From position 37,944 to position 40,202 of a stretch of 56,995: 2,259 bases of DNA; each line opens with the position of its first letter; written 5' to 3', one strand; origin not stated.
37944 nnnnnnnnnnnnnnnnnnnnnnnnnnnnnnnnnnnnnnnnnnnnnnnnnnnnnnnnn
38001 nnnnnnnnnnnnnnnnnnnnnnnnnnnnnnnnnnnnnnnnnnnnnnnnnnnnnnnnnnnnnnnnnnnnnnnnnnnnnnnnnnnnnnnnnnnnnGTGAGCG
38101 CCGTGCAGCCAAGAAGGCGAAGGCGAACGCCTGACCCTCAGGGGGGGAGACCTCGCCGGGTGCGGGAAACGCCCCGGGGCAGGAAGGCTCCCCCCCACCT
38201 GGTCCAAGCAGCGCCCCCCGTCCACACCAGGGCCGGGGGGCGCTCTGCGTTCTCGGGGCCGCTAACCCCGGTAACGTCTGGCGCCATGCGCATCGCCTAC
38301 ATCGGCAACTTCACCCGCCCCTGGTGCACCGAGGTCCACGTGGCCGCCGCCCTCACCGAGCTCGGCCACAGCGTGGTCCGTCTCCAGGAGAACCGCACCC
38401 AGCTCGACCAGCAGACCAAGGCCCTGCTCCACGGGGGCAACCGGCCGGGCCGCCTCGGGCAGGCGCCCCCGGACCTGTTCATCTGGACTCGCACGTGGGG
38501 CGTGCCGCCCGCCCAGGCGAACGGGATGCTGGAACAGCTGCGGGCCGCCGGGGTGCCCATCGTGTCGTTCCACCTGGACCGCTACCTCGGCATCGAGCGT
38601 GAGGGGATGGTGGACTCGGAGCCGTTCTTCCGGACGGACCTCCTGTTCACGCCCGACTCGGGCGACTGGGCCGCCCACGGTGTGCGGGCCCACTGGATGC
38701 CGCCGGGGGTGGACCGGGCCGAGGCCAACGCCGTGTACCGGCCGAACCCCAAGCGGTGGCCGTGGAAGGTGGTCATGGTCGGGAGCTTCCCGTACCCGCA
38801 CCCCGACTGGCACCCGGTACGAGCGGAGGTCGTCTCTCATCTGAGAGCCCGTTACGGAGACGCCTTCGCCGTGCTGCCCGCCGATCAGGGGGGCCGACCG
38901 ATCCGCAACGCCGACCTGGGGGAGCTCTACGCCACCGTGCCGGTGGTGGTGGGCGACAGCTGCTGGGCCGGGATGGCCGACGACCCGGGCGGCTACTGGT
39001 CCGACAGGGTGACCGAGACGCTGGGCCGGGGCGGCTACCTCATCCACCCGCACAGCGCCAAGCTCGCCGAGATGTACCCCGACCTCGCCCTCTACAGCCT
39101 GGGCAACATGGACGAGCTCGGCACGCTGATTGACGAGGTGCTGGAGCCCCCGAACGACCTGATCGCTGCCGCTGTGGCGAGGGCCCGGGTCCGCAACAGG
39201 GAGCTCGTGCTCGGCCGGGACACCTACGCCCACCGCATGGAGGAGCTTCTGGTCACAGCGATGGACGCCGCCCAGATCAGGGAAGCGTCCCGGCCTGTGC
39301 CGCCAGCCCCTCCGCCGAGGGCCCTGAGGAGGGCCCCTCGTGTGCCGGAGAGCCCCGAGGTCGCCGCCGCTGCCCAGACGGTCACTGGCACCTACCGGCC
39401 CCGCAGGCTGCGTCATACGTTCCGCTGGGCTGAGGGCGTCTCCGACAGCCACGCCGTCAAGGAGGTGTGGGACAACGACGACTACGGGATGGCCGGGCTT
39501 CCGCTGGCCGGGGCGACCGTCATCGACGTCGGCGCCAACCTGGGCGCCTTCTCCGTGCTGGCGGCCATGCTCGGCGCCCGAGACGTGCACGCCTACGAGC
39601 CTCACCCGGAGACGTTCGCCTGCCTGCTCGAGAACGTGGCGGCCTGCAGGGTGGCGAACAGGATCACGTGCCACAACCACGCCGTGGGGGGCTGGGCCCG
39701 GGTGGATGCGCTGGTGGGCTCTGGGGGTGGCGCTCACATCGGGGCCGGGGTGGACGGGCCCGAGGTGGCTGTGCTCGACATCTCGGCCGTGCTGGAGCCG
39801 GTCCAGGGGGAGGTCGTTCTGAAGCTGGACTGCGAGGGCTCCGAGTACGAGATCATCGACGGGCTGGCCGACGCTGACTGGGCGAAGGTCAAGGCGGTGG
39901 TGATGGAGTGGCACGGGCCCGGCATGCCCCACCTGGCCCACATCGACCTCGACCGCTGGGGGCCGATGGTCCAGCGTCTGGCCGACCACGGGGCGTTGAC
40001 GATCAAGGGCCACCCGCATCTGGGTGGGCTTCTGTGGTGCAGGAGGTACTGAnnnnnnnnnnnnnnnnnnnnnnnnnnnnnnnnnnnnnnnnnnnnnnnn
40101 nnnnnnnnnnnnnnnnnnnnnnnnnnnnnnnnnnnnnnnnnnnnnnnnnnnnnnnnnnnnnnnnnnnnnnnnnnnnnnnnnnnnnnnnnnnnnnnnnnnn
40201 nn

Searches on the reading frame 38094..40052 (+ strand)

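Call 64: search_protein_families(library=pfam, proteins=[window:38094-40052:+], max_evalue=0.001)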
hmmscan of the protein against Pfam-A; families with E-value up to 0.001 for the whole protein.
window:38094-40052:+ (652 aa): 2 families
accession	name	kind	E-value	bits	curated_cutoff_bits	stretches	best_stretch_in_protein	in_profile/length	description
PF05050.19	Methyltransf_21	-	2.8e-12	47.6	22.7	1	478-610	1-152/173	Methyltransferase FkbM domain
PF13524.12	Glyco_trans_1_2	-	5.6e-08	33.3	25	1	263-386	28-143/144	Glycosyl transferase-like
